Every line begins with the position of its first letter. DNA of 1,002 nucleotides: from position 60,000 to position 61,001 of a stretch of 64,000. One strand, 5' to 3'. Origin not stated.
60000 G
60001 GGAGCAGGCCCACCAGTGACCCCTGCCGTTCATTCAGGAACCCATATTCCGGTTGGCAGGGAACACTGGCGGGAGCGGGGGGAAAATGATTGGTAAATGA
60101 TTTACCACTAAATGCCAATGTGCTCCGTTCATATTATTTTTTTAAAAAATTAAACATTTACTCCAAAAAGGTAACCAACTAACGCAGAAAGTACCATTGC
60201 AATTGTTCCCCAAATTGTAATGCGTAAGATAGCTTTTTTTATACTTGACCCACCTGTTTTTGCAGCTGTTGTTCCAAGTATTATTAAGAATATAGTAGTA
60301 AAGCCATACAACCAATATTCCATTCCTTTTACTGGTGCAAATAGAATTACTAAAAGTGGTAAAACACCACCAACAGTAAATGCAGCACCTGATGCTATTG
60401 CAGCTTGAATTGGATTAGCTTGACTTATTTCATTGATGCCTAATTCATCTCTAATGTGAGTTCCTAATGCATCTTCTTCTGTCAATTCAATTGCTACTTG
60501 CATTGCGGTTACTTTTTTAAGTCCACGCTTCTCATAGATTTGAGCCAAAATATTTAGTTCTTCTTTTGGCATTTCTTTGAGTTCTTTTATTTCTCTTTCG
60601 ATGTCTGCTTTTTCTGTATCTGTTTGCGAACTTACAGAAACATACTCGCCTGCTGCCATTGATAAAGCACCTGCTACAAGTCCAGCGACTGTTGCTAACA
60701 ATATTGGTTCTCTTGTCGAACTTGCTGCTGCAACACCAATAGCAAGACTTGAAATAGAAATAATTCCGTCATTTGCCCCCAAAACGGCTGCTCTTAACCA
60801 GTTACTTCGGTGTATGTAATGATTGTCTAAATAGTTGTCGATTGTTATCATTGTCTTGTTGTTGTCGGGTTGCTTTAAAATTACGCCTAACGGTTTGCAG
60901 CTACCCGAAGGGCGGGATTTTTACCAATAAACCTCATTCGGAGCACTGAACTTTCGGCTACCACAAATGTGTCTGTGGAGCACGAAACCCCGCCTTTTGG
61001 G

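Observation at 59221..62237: Tandem vapBC duplication in which the second toxin gene has been replaced by the foreign island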

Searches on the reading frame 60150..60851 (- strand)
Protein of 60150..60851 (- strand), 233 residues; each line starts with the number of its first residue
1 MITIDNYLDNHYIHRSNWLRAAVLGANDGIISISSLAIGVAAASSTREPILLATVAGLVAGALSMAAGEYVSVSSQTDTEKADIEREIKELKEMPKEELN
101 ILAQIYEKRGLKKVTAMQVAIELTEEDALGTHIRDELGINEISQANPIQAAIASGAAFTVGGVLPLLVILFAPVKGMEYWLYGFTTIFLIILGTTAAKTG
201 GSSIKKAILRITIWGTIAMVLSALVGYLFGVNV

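Call 7: search_protein_families(library=pfam, proteins=[window:60150-60851:-], max_evalue=0.01)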
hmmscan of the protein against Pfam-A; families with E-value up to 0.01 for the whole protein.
window:60150-60851:- (233 aa): 1 family
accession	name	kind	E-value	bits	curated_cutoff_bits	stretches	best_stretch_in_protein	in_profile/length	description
PF01988.24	VIT1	-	4.8e-66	223.1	28.1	1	19-227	1-214/214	VIT family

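Call 45: find_homologous_proteins(query=window:60150-60851:-)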
Query window:60150-60851:- (233 aa): 8000 proteins with E <= 0.001 among 8000 candidates; the best 120 are listed.
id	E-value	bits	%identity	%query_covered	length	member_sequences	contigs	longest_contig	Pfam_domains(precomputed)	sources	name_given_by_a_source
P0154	1.0e-135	468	95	100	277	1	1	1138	PF01988.25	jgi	jgi:vacuolar iron transporter family protein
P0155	5.2e-133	459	94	100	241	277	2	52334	PF01988.25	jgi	jgi:VIT1/CCC1 family predicted Fe2+/Mn2+ transporter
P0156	7.1e-133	459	94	100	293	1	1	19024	PF01988.25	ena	-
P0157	1.1e-132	458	94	100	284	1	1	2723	PF01988.25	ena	-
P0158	1.2e-132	458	94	100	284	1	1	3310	PF01988.25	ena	-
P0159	1.2e-132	458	94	100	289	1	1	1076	PF01988.25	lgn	-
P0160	1.5e-132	458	94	100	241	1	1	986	PF01988.25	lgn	-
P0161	7.6e-132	455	93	100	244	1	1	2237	PF01988.25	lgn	-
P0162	1.3e-131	455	93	100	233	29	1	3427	PF01988.25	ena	-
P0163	1.7e-131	454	93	100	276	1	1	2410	PF01988.25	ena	-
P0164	1.7e-131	454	93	100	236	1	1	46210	PF01988.25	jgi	jgi:vacuolar iron transporter family protein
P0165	2.4e-131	454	93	100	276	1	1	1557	PF01988.25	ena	-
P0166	3.3e-131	453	92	100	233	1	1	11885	PF01988.25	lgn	-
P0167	7.1e-131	452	93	100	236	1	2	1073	PF01988.25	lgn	-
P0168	8.0e-131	452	94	100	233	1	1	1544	PF01988.25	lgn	-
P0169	1.0e-130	452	91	100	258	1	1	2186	PF01988.25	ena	-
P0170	1.0e-130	452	92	100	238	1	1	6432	PF01988.25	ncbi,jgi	jgi:VIT1/CCC1 family predicted Fe2+/Mn2+ transporter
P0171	1.6e-130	451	93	100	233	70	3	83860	PF01988.25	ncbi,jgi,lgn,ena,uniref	ncbi:VIT family protein [Flavobacterium sp.]|jgi:VIT1/CCC1 family predicted Fe2+/Mn2+ transporter|un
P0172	1.9e-130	451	90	100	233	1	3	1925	PF01988.25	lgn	-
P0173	3.3e-130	450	91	100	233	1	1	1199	PF01988.25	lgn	-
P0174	3.7e-130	450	92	100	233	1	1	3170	PF01988.25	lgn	-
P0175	4.1e-130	450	91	100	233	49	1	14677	PF01988.25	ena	-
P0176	4.4e-130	450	91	100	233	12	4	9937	PF01988.25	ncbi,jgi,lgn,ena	jgi:hypothetical protein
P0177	4.9e-130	450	91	100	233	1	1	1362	PF01988.25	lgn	-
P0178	6.3e-130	449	92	100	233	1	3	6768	PF01988.25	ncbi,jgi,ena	-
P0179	7.8e-130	449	90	100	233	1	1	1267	PF01988.25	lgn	-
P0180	8.0e-130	449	92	100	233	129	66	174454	PF01988.25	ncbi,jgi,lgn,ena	ncbi:MAG: VIT1/CCC1 transporter family protein [Chitinophagaceae bacterium]|jgi:VIT1/CCC1 family pre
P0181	8.5e-130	449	91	100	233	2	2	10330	PF01988.25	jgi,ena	jgi:VIT1/CCC1 family predicted Fe2+/Mn2+ transporter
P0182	8.9e-130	449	92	100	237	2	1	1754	PF01988.25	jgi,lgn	jgi:VIT1/CCC1 family predicted Fe2+/Mn2+ transporter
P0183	9.7e-130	449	91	100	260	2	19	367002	PF01988.25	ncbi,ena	-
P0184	1.1e-129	448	92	100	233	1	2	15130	PF01988.25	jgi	jgi:vacuolar iron transporter family protein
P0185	1.1e-129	448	91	100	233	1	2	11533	PF01988.25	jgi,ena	jgi:VIT1/CCC1 family predicted Fe2+/Mn2+ transporter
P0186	1.1e-129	448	91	100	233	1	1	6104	PF01988.25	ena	-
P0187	1.2e-129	448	91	100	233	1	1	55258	PF01988.25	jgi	jgi:vacuolar iron transporter family protein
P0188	1.4e-129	448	90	100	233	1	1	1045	PF01988.25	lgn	-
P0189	1.4e-129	448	90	100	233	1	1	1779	PF01988.25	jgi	jgi:vacuolar iron transporter family protein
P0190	1.5e-129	448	91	100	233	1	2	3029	PF01988.25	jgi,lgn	jgi:VIT1/CCC1 family predicted Fe2+/Mn2+ transporter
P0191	1.5e-129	448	92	100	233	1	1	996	PF01988.25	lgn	-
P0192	1.5e-129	448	92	100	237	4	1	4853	PF01988.25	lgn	-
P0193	1.7e-129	448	91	100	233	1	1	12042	PF01988.25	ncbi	-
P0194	1.7e-129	448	90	100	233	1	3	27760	PF01988.25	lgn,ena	-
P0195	2.0e-129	448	91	100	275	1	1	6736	PF01988.25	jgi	jgi:VIT1/CCC1 family predicted Fe2+/Mn2+ transporter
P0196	2.1e-129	448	90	100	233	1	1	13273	PF01988.25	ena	-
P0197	2.1e-129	447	90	100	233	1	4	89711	PF01988.25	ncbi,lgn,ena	-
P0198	2.3e-129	447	91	100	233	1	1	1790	PF01988.25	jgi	jgi:VIT1/CCC1 family predicted Fe2+/Mn2+ transporter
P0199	2.4e-129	447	92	100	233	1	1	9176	PF01988.25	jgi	jgi:vacuolar iron transporter family protein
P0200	2.6e-129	447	91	100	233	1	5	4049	PF01988.25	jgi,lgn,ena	jgi:VIT1/CCC1 family predicted Fe2+/Mn2+ transporter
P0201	2.7e-129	447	91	100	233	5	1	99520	PF01988.25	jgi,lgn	jgi:VIT1/CCC1 family predicted Fe2+/Mn2+ transporter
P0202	2.8e-129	447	90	100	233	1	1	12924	PF01988.25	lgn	-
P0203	3.0e-129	447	90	100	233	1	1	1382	PF01988.25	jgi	jgi:VIT1/CCC1 family predicted Fe2+/Mn2+ transporter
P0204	3.1e-129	447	91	100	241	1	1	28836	PF01988.25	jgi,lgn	jgi:VIT1/CCC1 family predicted Fe2+/Mn2+ transporter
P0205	3.2e-129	447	91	100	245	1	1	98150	PF01988.25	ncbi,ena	-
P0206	3.3e-129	447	91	100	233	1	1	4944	PF01988.25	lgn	-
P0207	3.3e-129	447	90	100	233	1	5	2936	PF01988.25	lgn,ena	-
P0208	3.5e-129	447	91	100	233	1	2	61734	PF01988.25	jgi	jgi:VIT1/CCC1 family predicted Fe2+/Mn2+ transporter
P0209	3.5e-129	447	91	100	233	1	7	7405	PF01988.25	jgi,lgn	jgi:VIT1/CCC1 family predicted Fe2+/Mn2+ transporter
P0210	3.5e-129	447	89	100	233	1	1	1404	PF01988.25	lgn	-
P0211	3.6e-129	447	90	100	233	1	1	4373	PF01988.25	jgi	jgi:vacuolar iron transporter family protein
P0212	3.8e-129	447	91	100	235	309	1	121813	PF01988.25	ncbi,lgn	-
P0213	3.9e-129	447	91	100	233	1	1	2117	PF01988.25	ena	-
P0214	4.2e-129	447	91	100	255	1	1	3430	PF01988.25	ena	-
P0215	4.3e-129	446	91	100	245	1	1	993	PF01988.25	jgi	jgi:VIT1/CCC1 family predicted Fe2+/Mn2+ transporter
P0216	4.3e-129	446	92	100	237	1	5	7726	PF01988.25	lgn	-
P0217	4.5e-129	446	90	100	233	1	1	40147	PF01988.25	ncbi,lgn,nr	ncbi:MAG: VIT family protein [Bacteroidia bacterium]|nr:VIT family protein [Bacteroidia bacterium]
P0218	4.9e-129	446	91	100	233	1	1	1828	PF01988.25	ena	-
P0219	5.6e-129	446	90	100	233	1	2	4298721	PF01988.25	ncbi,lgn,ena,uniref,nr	ncbi:VIT family protein [uncultured Acetobacteroides sp.]|uniref:VIT1/CCC1 transporter family protei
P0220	5.6e-129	446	92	100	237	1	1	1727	PF01988.25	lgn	-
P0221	5.6e-129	446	90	100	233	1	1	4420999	PF01988.25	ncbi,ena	-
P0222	5.9e-129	446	91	100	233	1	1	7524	PF01988.25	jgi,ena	jgi:VIT1/CCC1 family predicted Fe2+/Mn2+ transporter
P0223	6.0e-129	446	91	100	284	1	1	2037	PF01988.25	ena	-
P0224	6.0e-129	446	91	100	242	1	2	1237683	PF01988.25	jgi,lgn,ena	jgi:VIT1/CCC1 family predicted Fe2+/Mn2+ transporter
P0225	6.1e-129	446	91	100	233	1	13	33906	PF01988.25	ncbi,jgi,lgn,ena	jgi:VIT1/CCC1 family predicted Fe2+/Mn2+ transporter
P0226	6.1e-129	446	92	100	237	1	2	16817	PF01988.25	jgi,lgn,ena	jgi:VIT1/CCC1 family predicted Fe2+/Mn2+ transporter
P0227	6.1e-129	446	91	100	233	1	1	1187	PF01988.25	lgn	-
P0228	6.2e-129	446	90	100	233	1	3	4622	PF01988.25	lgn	-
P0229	6.2e-129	446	91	100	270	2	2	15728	PF01988.25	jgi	jgi:vacuolar iron transporter family protein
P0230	7.4e-129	446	91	100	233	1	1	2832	PF01988.25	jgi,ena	jgi:VIT1/CCC1 family predicted Fe2+/Mn2+ transporter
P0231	8.0e-129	446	91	100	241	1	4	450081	PF01988.25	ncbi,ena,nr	ncbi:MAG: VIT family protein [Bacteroidetes bacterium]|nr:VIT family protein [Bacteroidota bacterium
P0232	8.3e-129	446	91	100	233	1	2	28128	PF01988.25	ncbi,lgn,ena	-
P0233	8.4e-129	446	91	100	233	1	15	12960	PF01988.25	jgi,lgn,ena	jgi:VIT1/CCC1 family predicted Fe2+/Mn2+ transporter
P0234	9.5e-129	445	91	100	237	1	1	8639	PF01988.25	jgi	jgi:VIT1/CCC1 family predicted Fe2+/Mn2+ transporter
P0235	9.6e-129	445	92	100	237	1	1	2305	PF01988.25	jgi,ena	-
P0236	9.8e-129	445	91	100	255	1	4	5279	PF01988.25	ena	-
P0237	9.8e-129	445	91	100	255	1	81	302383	PF01988.25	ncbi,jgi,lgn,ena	jgi:VIT1/CCC1 family predicted Fe2+/Mn2+ transporter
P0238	1.1e-128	445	90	100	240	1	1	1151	PF01988.25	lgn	-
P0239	1.2e-128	445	89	100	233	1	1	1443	PF01988.25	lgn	-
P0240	1.3e-128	445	90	100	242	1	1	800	PF01988.25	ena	-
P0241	1.3e-128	445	91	100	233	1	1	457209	PF01988.25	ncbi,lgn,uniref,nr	ncbi:VIT1/CCC1 transporter family protein [Flavobacterium facile]|uniref:VIT1/CCC1 transporter famil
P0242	1.3e-128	445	90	100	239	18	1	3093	PF01988.25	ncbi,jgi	jgi:VIT1/CCC1 family predicted Fe2+/Mn2+ transporter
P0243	1.3e-128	445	91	100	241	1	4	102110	PF01988.25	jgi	-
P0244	1.3e-128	445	89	100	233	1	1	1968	PF01988.25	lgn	-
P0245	1.3e-128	445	91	100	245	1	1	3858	PF01988.25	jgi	jgi:vacuolar iron transporter family protein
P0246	1.5e-128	445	89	100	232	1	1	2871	PF01988.25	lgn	-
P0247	1.5e-128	445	90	100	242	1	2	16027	PF01988.25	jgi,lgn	jgi:VIT1/CCC1 family predicted Fe2+/Mn2+ transporter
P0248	1.6e-128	445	91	100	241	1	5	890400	PF01988.25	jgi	jgi:VIT1/CCC1 family predicted Fe2+/Mn2+ transporter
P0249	1.6e-128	445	90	100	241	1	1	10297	PF01988.25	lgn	-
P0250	1.6e-128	445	91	100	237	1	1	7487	PF01988.25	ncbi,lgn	-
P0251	1.7e-128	445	91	100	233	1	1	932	PF01988.25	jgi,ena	jgi:VIT1/CCC1 family predicted Fe2+/Mn2+ transporter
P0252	1.7e-128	445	91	100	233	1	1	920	PF01988.25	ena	-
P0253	1.8e-128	444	89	100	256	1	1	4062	PF01988.25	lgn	-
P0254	1.8e-128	444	91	100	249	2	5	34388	PF01988.25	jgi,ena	-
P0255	1.8e-128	444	91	100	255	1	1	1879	PF01988.25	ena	-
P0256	1.8e-128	444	91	100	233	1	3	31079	PF01988.25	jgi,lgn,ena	jgi:VIT1/CCC1 family predicted Fe2+/Mn2+ transporter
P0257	1.8e-128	444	91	100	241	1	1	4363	PF01988.25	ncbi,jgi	jgi:VIT1/CCC1 family predicted Fe2+/Mn2+ transporter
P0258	1.9e-128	444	91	100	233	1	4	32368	PF01988.25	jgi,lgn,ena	jgi:VIT1/CCC1 family predicted Fe2+/Mn2+ transporter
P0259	1.9e-128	444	90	100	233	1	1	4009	PF01988.25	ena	-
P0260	1.9e-128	444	91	100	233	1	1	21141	PF01988.25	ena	-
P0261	2.0e-128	444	91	100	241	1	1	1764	PF01988.25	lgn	-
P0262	2.0e-128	444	91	100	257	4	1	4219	PF01988.25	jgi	jgi:VIT1/CCC1 family predicted Fe2+/Mn2+ transporter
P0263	2.2e-128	444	91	100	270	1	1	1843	PF01988.25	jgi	jgi:vacuolar iron transporter family protein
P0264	2.2e-128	444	90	100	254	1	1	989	PF01988.25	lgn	-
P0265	2.4e-128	444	90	100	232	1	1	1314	PF01988.25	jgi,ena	-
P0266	2.4e-128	444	91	100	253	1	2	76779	PF01988.25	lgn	-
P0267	2.5e-128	444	89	100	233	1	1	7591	PF01988.25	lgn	-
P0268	2.5e-128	444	91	100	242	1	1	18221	PF01988.25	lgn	-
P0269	2.6e-128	444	91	100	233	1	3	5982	PF01988.25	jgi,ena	jgi:VIT1/CCC1 family predicted Fe2+/Mn2+ transporter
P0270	2.6e-128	444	91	100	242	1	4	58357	PF01988.25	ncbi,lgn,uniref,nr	ncbi:VIT family protein [Flavobacterium sp.]|uniref:VIT1/CCC1 transporter family protein n=1 Tax=Fla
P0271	2.6e-128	444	89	100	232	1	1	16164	PF01988.25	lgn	-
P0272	2.6e-128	444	89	100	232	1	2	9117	PF01988.25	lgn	-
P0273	2.6e-128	444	92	100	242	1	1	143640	PF01988.25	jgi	-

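Call 59: find_encoding_contigs(protein=P0180, flank=3000, max_places=8)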
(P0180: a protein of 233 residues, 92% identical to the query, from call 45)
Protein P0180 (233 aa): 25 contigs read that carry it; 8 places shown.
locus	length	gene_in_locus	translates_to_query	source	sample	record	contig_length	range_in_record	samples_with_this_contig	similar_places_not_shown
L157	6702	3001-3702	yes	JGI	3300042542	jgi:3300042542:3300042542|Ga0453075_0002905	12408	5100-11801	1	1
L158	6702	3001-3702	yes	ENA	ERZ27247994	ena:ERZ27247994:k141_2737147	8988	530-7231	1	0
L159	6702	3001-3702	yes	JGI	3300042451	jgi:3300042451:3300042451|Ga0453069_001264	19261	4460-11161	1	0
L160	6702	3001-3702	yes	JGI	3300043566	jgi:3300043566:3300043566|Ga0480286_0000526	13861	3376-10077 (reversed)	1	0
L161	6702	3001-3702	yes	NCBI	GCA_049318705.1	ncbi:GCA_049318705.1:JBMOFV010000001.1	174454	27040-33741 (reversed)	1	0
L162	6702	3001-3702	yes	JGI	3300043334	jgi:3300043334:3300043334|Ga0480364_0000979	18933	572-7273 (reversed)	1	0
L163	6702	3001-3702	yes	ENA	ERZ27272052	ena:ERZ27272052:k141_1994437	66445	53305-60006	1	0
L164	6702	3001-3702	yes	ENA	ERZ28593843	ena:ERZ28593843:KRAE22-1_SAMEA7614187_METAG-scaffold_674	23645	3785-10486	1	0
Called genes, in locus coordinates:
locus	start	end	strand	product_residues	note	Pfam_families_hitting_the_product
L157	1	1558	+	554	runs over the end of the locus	PF06739:SBBP (faint), PF18962:Por_Secre_tail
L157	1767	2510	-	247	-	PF13424:TPR_12 (faint), PF00515:TPR_1 (faint), PF07719:TPR_2 (faint), PF13174:TPR_6 (faint), PF13176:TPR_7 (faint), PF13181:TPR_8 (faint), PF13374:TPR_10 (faint), PF13428:TPR_14 (faint), +3 more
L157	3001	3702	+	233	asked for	PF01988:VIT1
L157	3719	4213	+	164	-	-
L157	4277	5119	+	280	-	PF25539:Bestrophin_2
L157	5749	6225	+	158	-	-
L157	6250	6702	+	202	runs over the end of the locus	PF00933:Glyco_hydro_3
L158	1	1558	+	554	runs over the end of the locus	PF06739:SBBP (faint), PF18962:Por_Secre_tail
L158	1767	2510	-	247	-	PF21033:RMD1-3 (faint), PF13424:TPR_12 (weak), PF00515:TPR_1 (faint), PF07719:TPR_2 (faint), PF13174:TPR_6 (faint), PF13176:TPR_7 (faint), PF13181:TPR_8 (faint), PF13374:TPR_10 (faint), +5 more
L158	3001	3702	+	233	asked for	PF01988:VIT1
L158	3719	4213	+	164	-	-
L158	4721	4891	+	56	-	-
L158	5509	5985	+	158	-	-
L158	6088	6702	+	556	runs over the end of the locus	PF00933:Glyco_hydro_3, PF01915:Glyco_hydro_3_C (faint)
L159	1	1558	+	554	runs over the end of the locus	PF06739:SBBP (faint), PF18962:Por_Secre_tail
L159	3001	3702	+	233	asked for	PF01988:VIT1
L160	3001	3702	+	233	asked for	PF01988:VIT1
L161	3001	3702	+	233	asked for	PF01988:VIT1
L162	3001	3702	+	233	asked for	PF01988:VIT1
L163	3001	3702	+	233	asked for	PF01988:VIT1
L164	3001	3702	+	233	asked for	PF01988:VIT1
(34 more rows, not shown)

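Call 67: search_protein_families(library=ncbifam, proteins=[window:60150-60851:-, L157:3719-4213:+], max_evalue=0.001)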
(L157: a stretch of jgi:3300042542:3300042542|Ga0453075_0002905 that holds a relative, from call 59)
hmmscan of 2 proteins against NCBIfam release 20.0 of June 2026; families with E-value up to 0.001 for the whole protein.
window:60150-60851:- (233 aa): 1 family
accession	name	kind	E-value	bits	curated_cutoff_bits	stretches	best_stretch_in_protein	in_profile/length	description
TIGR00267.1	TIGR00267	hypoth_equivalog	4.5e-06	26.5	156.95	1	20-108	1-82/171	TIGR00267 family protein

L157:3719-4213:+ (164 aa): 0 families
